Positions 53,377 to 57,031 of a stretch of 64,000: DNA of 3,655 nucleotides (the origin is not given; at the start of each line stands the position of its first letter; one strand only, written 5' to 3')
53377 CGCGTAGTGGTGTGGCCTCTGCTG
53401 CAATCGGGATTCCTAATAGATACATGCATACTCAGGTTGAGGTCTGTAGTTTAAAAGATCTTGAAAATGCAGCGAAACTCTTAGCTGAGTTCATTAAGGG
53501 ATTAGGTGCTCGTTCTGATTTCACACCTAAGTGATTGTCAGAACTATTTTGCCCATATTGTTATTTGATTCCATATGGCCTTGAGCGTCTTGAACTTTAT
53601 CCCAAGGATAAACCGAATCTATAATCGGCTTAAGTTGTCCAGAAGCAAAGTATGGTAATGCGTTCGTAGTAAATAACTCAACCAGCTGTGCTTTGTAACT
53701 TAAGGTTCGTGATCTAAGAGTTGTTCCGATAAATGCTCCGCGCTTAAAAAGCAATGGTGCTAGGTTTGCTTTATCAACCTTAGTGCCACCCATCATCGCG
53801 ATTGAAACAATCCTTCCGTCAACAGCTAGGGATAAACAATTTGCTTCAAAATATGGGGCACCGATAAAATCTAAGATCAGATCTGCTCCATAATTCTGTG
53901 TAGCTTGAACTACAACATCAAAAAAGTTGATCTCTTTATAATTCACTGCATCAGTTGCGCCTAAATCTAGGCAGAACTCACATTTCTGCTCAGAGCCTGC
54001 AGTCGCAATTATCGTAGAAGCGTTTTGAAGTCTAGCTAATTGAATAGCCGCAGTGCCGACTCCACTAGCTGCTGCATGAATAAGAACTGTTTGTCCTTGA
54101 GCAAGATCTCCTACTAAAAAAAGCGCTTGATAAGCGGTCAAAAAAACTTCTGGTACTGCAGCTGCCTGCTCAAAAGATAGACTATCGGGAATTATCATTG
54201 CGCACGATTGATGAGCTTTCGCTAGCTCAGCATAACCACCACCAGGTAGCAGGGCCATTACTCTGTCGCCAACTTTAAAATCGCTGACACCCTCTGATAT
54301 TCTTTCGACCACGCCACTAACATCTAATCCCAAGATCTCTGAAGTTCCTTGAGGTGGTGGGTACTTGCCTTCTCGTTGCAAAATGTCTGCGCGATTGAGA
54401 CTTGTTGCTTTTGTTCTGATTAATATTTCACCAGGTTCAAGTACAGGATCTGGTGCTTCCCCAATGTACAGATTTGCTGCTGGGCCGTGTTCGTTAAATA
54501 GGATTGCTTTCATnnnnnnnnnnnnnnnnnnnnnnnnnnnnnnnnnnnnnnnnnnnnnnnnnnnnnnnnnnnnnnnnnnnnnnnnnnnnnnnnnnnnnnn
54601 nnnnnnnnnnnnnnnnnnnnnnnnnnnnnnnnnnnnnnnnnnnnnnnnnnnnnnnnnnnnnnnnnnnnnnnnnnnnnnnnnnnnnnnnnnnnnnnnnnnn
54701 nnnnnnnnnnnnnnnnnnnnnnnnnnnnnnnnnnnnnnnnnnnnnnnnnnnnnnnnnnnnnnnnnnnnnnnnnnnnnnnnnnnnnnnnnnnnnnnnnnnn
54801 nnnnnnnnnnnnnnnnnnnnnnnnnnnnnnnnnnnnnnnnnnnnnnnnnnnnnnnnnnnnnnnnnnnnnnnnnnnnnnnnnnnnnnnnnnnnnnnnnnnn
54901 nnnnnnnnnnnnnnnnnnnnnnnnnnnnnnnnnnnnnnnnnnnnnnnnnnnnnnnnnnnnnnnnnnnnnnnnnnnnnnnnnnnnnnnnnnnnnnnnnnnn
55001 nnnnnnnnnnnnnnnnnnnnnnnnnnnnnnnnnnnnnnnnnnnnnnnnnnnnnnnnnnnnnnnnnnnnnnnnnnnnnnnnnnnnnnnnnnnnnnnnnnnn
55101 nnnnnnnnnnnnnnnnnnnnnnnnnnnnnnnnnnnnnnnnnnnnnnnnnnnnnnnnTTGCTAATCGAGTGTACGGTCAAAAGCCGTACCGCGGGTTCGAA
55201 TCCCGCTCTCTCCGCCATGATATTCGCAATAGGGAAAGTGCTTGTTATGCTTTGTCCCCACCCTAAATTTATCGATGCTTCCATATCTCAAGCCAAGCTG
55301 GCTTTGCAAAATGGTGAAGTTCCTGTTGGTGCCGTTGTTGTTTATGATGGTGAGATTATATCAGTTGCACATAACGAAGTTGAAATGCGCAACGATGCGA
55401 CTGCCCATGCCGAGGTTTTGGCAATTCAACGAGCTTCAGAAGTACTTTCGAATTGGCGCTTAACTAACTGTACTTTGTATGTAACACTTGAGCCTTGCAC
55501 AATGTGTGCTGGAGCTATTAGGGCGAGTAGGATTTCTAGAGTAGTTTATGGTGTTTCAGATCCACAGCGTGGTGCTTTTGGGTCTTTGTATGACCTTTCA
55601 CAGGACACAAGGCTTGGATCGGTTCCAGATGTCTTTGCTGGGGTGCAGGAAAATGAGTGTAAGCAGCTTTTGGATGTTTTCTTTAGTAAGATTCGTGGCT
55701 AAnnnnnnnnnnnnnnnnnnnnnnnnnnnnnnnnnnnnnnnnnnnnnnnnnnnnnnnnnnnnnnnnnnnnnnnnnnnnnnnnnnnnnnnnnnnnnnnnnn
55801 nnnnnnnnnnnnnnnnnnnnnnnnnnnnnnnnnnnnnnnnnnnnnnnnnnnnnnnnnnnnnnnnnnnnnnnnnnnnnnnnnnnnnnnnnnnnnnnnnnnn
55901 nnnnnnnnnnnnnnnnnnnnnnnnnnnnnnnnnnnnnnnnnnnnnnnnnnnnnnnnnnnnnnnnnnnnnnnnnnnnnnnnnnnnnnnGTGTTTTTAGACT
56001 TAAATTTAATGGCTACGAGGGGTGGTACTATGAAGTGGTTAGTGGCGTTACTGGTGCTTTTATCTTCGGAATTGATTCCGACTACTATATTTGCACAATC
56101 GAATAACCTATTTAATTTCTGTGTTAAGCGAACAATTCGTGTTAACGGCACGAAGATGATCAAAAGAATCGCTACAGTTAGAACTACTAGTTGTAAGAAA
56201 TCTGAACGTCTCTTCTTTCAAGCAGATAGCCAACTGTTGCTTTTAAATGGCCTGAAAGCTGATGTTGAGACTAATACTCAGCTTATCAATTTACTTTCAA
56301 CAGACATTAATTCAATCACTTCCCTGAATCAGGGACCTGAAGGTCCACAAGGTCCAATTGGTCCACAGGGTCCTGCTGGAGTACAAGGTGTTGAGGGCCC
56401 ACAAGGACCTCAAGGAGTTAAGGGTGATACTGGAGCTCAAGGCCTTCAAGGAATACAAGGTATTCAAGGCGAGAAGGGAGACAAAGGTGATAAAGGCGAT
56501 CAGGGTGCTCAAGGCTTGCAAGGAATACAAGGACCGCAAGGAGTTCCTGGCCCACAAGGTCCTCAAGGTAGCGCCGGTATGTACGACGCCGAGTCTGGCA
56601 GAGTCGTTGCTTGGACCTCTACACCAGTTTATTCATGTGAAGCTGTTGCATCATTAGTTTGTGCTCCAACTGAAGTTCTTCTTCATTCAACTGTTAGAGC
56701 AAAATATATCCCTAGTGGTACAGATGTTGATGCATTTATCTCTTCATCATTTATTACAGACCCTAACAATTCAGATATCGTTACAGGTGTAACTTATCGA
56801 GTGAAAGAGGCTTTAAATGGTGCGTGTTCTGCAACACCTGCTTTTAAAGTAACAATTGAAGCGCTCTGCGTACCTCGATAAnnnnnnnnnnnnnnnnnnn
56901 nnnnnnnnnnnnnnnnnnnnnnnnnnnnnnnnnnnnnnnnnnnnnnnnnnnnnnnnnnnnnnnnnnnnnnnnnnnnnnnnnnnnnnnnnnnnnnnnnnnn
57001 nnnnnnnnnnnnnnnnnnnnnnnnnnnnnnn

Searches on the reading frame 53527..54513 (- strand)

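Call 31: search_protein_families(library=pfam, proteins=[window:53527-54513:-], max_evalue=0.00001)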
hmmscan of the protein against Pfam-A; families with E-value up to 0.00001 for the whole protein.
window:53527-54513:- (328 aa): 3 families
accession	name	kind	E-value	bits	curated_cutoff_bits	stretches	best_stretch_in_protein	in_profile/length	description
PF00107.32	ADH_zinc_N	-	1.5e-24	86.8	31.8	1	151-280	1-126/129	Zinc-binding dehydrogenase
PF13602.12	ADH_zinc_N_2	-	4.4e-20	73.4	27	1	184-325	1-134/134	Zinc-binding dehydrogenase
PF08240.17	ADH_N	-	8.6e-15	55.3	23.5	1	27-109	2-103/104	Alcohol dehydrogenase GroES-like domain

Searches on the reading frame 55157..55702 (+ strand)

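Call 74: search_protein_families(library=pfam, proteins=[window:55157-55702:+], max_evalue=0.000001)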
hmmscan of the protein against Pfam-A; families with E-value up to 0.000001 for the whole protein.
window:55157-55702:+ (181 aa): 3 families
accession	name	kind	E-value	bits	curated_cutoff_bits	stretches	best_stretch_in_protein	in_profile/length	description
PF14437.12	MafB19-deam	-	2e-37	128.7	27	1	37-180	5-142/142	MafB19-like deaminase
PF00383.29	dCMP_cyt_deam_1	-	2e-28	98.7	25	1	37-132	6-101/102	Cytidine and deoxycytidylate deaminase zinc-binding region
PF14439.12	Bd3614-deam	-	1e-08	35.6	38.5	1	58-136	12-93/113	Bd3614-like deaminase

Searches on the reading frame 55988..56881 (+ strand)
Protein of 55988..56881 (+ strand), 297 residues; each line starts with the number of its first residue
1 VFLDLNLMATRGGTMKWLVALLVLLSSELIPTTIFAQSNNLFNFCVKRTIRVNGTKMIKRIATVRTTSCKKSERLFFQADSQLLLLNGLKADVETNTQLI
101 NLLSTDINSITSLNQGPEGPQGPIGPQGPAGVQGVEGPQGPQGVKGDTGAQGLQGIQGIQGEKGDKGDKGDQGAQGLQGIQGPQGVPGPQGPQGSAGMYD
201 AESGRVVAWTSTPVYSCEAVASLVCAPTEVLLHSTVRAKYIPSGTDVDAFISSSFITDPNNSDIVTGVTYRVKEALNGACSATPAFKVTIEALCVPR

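Call 6: search_protein_families(library=pfam, proteins=[window:55988-56881:+], max_evalue=1)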
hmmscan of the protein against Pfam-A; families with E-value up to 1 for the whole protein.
window:55988-56881:+ (297 aa): 1 family
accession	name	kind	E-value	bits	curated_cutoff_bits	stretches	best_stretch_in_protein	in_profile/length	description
PF01391.23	Collagen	-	4.3e-16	58.9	27.2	2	115-168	6-59/60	Collagen triple helix repeat (20 copies)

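Call 81: find_encoding_contigs(protein=window:56030-56881:+, flank=6000, max_places=8)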
Protein window:56030-56881:+ (283 aa): 1 contig read that carries it; 1 place shown.
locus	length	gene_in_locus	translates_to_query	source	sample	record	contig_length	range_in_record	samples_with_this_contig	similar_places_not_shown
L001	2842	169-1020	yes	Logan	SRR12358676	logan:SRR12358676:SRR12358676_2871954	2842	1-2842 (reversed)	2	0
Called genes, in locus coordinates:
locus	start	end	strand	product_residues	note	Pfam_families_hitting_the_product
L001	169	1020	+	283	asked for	PF01391:Collagen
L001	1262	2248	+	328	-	-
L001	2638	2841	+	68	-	?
